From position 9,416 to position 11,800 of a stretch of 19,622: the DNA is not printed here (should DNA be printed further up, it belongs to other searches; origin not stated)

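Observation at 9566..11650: DUF1111 heme domain preceded by a ~450-aa N-terminal exported domain of unknown identity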

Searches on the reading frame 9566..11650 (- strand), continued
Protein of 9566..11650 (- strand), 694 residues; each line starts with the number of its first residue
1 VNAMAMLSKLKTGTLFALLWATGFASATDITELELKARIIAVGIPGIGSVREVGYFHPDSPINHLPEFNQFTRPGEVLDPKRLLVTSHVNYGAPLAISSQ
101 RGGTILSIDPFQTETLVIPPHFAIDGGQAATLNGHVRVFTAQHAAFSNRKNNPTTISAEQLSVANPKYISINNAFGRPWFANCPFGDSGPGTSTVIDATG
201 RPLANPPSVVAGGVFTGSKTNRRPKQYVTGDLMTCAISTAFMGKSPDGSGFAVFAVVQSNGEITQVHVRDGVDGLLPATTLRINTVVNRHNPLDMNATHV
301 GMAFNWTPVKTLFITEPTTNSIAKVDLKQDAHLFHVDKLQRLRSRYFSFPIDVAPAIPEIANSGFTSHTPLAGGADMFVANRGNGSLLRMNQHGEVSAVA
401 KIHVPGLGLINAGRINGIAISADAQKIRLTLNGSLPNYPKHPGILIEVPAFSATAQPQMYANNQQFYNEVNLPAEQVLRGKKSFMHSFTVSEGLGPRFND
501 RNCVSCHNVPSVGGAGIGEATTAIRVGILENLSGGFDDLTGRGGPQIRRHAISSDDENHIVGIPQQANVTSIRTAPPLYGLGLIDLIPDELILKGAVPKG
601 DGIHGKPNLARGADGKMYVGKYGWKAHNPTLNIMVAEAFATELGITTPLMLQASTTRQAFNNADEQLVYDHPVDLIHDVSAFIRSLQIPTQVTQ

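Call 60: find_encoding_contigs(protein=P0111, flank=7000, max_places=1)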
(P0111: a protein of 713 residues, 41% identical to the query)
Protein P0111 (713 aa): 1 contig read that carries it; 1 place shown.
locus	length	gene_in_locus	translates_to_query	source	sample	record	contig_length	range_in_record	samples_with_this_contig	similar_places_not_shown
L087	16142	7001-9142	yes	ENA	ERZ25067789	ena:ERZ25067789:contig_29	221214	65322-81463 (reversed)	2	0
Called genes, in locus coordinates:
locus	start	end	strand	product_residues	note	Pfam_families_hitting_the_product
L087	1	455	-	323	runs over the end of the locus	PF01497:Peripla_BP_2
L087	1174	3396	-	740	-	PF00593:TonB_dep_Rec_b-barrel, PF25183:OMP_b-brl_4 (weak)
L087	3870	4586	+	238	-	-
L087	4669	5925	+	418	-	PF00365:PFK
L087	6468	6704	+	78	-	PF12244:DUF3606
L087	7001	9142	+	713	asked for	PF06537:DHOR (faint)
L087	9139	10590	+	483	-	PF03601:Cons_hypoth698, PF06537:DHOR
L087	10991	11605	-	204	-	-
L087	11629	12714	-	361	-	-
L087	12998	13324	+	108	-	PF03083:MtN3_slv (weak)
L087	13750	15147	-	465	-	PF00083:Sugar_tr, PF07690:MFS_1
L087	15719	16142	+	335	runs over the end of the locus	PF07589:PEP_exosort_dom (weak)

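Call 62: search_protein_families(library=pfam, proteins=[L042:9504-10232:+, L070:3969-5627:+, L059:2853-5717:+, L035:3782-5680:+, L024:1348-2877:+, L018:5011-5814:+, L022:8542-9441:+, L008:5271-5735:-, L015:2858-4903:+, L051:7693-8982:-], max_evalue=0.001)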
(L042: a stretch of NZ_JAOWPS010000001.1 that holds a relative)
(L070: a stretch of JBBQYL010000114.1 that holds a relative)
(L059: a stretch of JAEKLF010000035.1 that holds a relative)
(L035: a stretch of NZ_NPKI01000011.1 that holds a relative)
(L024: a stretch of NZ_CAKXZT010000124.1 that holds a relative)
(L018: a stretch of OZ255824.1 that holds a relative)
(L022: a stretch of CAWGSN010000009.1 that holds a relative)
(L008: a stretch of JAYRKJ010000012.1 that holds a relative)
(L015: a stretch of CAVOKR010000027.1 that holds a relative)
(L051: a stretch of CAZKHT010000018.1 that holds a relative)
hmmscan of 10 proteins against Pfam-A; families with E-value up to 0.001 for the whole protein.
L042:9504-10232:+ (242 aa): 1 family
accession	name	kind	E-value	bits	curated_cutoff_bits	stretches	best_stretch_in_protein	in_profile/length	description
PF01507.26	PAPS_reduct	-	1e-34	120.5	22.5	1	37-204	2-174/175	Phosphoadenosine phosphosulfate reductase domain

L070:3969-5627:+ (552 aa): 7 families
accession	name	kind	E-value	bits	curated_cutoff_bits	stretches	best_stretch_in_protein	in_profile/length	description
PF02518.31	HATPase_c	-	3.5e-25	89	26.4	1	294-403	2-109/111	Histidine kinase-, DNA gyrase B-, and HSP90-like ATPase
PF00072.30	Response_reg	-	3.9e-20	72.5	30.2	1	426-537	1-110/111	Response regulator receiver domain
PF00512.31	HisKA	-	1.1e-15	57.9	26.9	1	182-247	2-66/66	His Kinase A (phospho-acceptor) domain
PF13426.13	PAS_9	-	4.2e-07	30.6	27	1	50-160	2-103/103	PAS domain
PF08448.16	PAS_4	-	1.7e-06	28.6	23.1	1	45-162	1-109/110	PAS fold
PF13188.13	PAS_8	-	3.7e-05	23.9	21.8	1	41-81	3-42/65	PAS domain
PF00989.32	PAS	-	0.00049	20.5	22.6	0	40-76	2-38/113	PAS fold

L059:2853-5717:+ (954 aa): 6 families
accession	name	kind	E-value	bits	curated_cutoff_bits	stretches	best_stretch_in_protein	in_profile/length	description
PF00069.31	Pkinase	-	2.2e-40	139.2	31.7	1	99-361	1-255/263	Protein kinase domain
PF07714.23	PK_Tyr_Ser-Thr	-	9.9e-30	104.1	23.1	1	101-326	3-225/258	Protein tyrosine and serine/threonine kinase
PF03109.22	ABC1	-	2.1e-08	34.1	22.9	1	173-250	143-220/244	ABC1 atypical kinase-like domain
PF01636.29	APH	-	2.9e-06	27.7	23.2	1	197-244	144-197/239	Phosphotransferase enzyme family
PF13424.12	TPR_12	-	3.9e-05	24.2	30.1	0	658-721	5-68/77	Tetratricopeptide repeat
PF06293.20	Kdo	-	4.8e-05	23.3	21.3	1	165-260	84-186/207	Lipopolysaccharide kinase (Kdo/WaaP) family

L035:3782-5680:+ (632 aa): 2 families
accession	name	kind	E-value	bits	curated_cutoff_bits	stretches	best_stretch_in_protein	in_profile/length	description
PF01425.27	Amidase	-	1.5e-84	285.1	27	1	47-457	2-443/445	Amidase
PF21986.1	AH_C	-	6.7e-46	155.7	27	1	495-618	1-122/123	Allophanate hydrolase C-terminal domain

L024:1348-2877:+ (509 aa): 2 families
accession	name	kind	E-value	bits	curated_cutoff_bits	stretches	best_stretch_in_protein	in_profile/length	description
PF00005.33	ABC_tran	-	1.1e-44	152.8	25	2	26-174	1-137/137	ABC transporter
PF13304.12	AAA_21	-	0.0003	21.4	27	0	38-56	1-19/304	AAA domain, putative AbiEii toxin, Type IV TA system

L018:5011-5814:+ (267 aa): 5 families
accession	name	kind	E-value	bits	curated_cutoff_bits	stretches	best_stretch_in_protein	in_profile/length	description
PF13417.12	GST_N_3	-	8.3e-22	77.7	22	1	49-122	1-73/75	Glutathione S-transferase, N-terminal domain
PF13409.12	GST_N_2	-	3.3e-21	76.1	25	1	55-118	2-69/70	Glutathione S-transferase, N-terminal domain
PF02798.26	GST_N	-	9.2e-13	48.8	20.9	1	49-117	5-75/76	Glutathione S-transferase, N-terminal domain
PF13410.11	GST_C_2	-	2.7e-05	24.6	24.9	1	192-238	22-69/69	Glutathione S-transferase, C-terminal domain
PF00043.30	GST_C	-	8.6e-05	23.2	20.7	1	189-242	39-92/93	Glutathione S-transferase, C-terminal domain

L022:8542-9441:+ (299 aa): 4 families
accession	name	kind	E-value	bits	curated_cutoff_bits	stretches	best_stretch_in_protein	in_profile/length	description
PF13561.12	adh_short_C2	-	3.3e-49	168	27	1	67-297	6-234/236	Enoyl-(Acyl carrier protein) reductase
PF00106.31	adh_short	-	9.9e-47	159.4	26.6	1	58-247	1-190/195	short chain dehydrogenase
PF08659.16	KR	-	2e-12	47.8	22.6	1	60-219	3-162/180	KR domain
PF01073.25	3Beta_HSD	-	0.00055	19.5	22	1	61-130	1-69/280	3-beta hydroxysteroid dehydrogenase/isomerase family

L008:5271-5735:- (154 aa): 0 families

L015:2858-4903:+ (681 aa): 3 families
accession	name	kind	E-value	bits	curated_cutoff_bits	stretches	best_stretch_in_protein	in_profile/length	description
PF00015.26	MCPsignal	-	2.4e-53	181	34.6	1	439-595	2-172/172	Methyl-accepting chemotaxis protein (MCP) signalling domain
PF00672.30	HAMP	-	4.7e-12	46.5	25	1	238-285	3-49/53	HAMP domain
PF04048.20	Sec8_N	-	0.0002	21.7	26.8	1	361-428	61-127/142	Exocyst complex component Sec8 N-terminal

L051:7693-8982:- (429 aa): 12 families
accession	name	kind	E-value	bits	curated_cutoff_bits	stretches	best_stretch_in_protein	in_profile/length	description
PF02754.22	CCG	-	2.2e-26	92.2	20.6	2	312-395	2-85/85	Cysteine-rich domain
PF13183.11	Fer4_8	-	5.4e-12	46.5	27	1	22-89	2-68/68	4Fe-4S dicluster domain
PF13534.11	Fer4_17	-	7.5e-11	42.8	22.2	1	24-89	1-60/61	4Fe-4S dicluster domain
PF12838.12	Fer4_7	-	8.1e-11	42.7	27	1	24-89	1-52/52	4Fe-4S dicluster domain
PF13484.11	Fer4_16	-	2.4e-07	31.9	30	1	25-87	2-65/66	4Fe-4S double cluster binding domain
PF13187.11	Fer4_9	-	3.9e-07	30.4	27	0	73-88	35-50/52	4Fe-4S dicluster domain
PF13237.11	Fer4_10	-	6.3e-07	29.7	25.5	1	23-86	7-53/53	4Fe-4S dicluster domain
PF12837.12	Fer4_6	-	7.8e-07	29.2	25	0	24-38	8-22/24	4Fe-4S binding domain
PF00037.32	Fer4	-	6.9e-06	26.1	21.1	0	71-89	4-22/24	4Fe-4S binding domain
PF12797.12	Fer4_2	-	1.5e-05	25.1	24.5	0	69-87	4-22/22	4Fe-4S binding domain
PF14697.11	Fer4_21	-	7.9e-05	23.2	35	0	22-37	38-53/59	4Fe-4S dicluster domain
PF12800.12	Fer4_4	-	9.6e-05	22.9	24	0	73-88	2-17/17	4Fe-4S binding domain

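Call 67: search_protein_families(library=ncbifam, proteins=[L042:9504-10232:+, L064:3820-4527:+], max_evalue=0.001)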
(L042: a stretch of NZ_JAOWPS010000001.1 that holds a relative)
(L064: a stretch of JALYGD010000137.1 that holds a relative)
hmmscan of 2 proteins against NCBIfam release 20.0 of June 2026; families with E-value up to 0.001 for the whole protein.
L042:9504-10232:+ (242 aa): 8 families
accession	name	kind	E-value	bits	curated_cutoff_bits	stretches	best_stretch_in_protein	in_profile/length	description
NF002537.0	PRK02090.1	equivalog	1.3e-68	231.3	154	1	10-230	17-240/244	phosphoadenylyl-sulfate reductase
TIGR02055.1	APS_reductase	subfamily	1.4e-44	152.2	235.3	1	42-227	1-194/194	adenylylsulfate reductase, thioredoxin dependent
TIGR00434.1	cysH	subfamily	5.1e-41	140.9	165.1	1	33-229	12-214/214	phosophoadenylyl-sulfate reductase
TIGR02057.1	PAPS_reductase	equivalog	3.9e-32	112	254.2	1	34-228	25-224/224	phosphoadenosine phosphosulfate reductase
TIGR00424.1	APS_reduc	equivalog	4.2e-20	71.8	553.2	1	32-230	113-325/464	5'-adenylylsulfate reductase, thioredoxin-independent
NF003587.0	PRK05253.1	subfamily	1.8e-06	27.5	195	1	35-145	28-139/301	sulfate adenylyltransferase subunit CysD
NF009214.0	PRK12563.1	equivalog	1.4e-05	24.6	413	1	34-175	42-182/317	sulfate adenylyltransferase subunit CysD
NF010367.0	PRK13795.1-2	equivalog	6.1e-05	21.7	456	1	42-203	250-416/584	hypothetical protein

L064:3820-4527:+ (235 aa): 13 families
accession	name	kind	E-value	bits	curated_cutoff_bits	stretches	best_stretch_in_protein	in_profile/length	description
NF002537.0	PRK02090.1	equivalog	5e-68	229.3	154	1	24-235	20-238/244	phosphoadenylyl-sulfate reductase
TIGR00434.1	cysH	subfamily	2.6e-60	203.9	165.1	1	32-235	1-213/214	phosophoadenylyl-sulfate reductase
TIGR02055.1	APS_reductase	subfamily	4.5e-57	193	235.3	1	52-234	1-194/194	adenylylsulfate reductase, thioredoxin dependent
TIGR02057.1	PAPS_reductase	equivalog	9.8e-43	146.6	254.2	1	28-235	9-224/224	phosphoadenosine phosphosulfate reductase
TIGR00424.1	APS_reduc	equivalog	1.7e-29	102.7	553.2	1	29-235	100-323/464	5'-adenylylsulfate reductase, thioredoxin-independent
NF010367.0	PRK13795.1-2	equivalog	1.9e-17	62.9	456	1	39-213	237-415/584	hypothetical protein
NF006327.0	PRK08557.1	equivalog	2.7e-17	62.6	366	1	32-214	166-355/415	hypothetical protein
NF010368.0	PRK13795.1-3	equivalog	8.1e-15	54.1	588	1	45-214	248-421/635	hypothetical protein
NF010366.0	PRK13795.1-1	equivalog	1.5e-12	46.5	745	1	45-214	265-444/667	hypothetical protein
NF010369.0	PRK13795.1-4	equivalog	1.5e-10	39.9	1086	1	29-214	236-429/633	hypothetical protein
NF006351.0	PRK08576.1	equivalog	1.2e-08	34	290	1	125-214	311-402/436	hypothetical protein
NF003587.0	PRK05253.1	subfamily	6.4e-07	28.9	195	0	173-200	181-208/301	sulfate adenylyltransferase subunit CysD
TIGR02039.1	CysD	subfamily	6.2e-05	22.7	396.6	0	174-197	174-197/294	sulfate adenylyltransferase, small subunit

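Call 74: find_encoding_contigs(protein=P0057, flank=6000, max_places=1)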
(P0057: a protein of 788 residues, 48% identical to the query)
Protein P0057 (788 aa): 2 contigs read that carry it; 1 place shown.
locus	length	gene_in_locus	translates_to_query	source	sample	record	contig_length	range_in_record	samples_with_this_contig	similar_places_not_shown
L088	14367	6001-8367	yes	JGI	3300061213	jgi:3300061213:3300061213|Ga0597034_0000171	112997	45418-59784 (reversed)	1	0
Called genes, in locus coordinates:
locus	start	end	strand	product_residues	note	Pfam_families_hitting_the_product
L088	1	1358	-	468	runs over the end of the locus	PF02450:LCAT, PF07819:PGAP1 (weak)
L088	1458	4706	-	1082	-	PF13374:TPR_10 (faint), PF12770:CHAT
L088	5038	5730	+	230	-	PF01135:PCMT, PF13649:Methyltransf_25, PF13847:Methyltransf_31 (weak), PF08241:Methyltransf_11 (weak)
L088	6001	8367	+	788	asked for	PF06537:DHOR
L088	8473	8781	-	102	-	-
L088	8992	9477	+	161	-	PF07238:PilZ (weak)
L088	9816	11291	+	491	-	PF00264:Tyrosinase, PF25271:DUF7868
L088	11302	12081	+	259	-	PF09948:PpoB2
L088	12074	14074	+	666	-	-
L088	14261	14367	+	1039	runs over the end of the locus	PF05231:MASE1, PF00989:PAS, PF08448:PAS_4, PF13426:PAS_9, PF08447:PAS_3, PF00989:PAS, PF08448:PAS_4, PF13426:PAS_9, +4 more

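Call 75: find_encoding_contigs(protein=P0114, flank=6000, max_places=1)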
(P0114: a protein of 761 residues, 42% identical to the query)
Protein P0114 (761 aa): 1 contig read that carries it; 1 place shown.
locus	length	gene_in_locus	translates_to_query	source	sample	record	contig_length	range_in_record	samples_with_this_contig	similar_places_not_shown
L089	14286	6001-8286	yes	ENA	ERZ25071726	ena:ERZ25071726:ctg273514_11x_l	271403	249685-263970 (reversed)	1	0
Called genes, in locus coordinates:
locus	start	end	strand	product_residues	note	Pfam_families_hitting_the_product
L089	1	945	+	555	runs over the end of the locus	PF00128:Alpha-amylase, PF22157:SupH-like_C (weak)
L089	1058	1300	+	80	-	PF02604:PhdYeFM_antitox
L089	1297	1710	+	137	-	PF01850:PIN (weak)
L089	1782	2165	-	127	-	PF02518:HATPase_c, PF13581:HATPase_c_2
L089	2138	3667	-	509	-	PF07695:7TMR-DISM_7TM (weak)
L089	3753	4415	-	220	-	PF00072:Response_reg, PF00196:GerE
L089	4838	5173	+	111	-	-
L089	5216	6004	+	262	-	-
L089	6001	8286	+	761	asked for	-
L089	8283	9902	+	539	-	-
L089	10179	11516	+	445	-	PF01546:Peptidase_M20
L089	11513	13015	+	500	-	PF07969:Amidohydro_3 (weak), PF01979:Amidohydro_1, PF07969:Amidohydro_3 (weak)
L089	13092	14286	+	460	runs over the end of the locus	PF14691:Fer4_20, PF00070:Pyr_redox (faint), PF01134:GIDA (faint), PF01262:AlaDh_PNT_C (faint), PF01266:DAO (weak), PF03486:HI0933_like (faint), PF07992:Pyr_redox_2, PF13450:NAD_binding_8, +2 more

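Call 78: search_solved_structures(query=A1, max_evalue=10)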
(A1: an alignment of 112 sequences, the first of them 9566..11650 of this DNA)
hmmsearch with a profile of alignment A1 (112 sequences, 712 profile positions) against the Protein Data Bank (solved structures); distinct sequences matched with E-value up to 10: 4.
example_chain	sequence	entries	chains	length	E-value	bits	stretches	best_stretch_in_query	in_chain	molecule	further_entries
9l08_A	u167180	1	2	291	1.9e-05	26.2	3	668-707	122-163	Covalently Connected Cytochrome c555 trimer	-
1iqc_A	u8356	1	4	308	0.021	16.2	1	488-529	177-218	di-heme peroxidase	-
5z25_A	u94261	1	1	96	0.52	11.6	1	668-708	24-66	Cytochrome c552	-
3o5c_A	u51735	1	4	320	0.8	11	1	488-514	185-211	Cytochrome c551 peroxidase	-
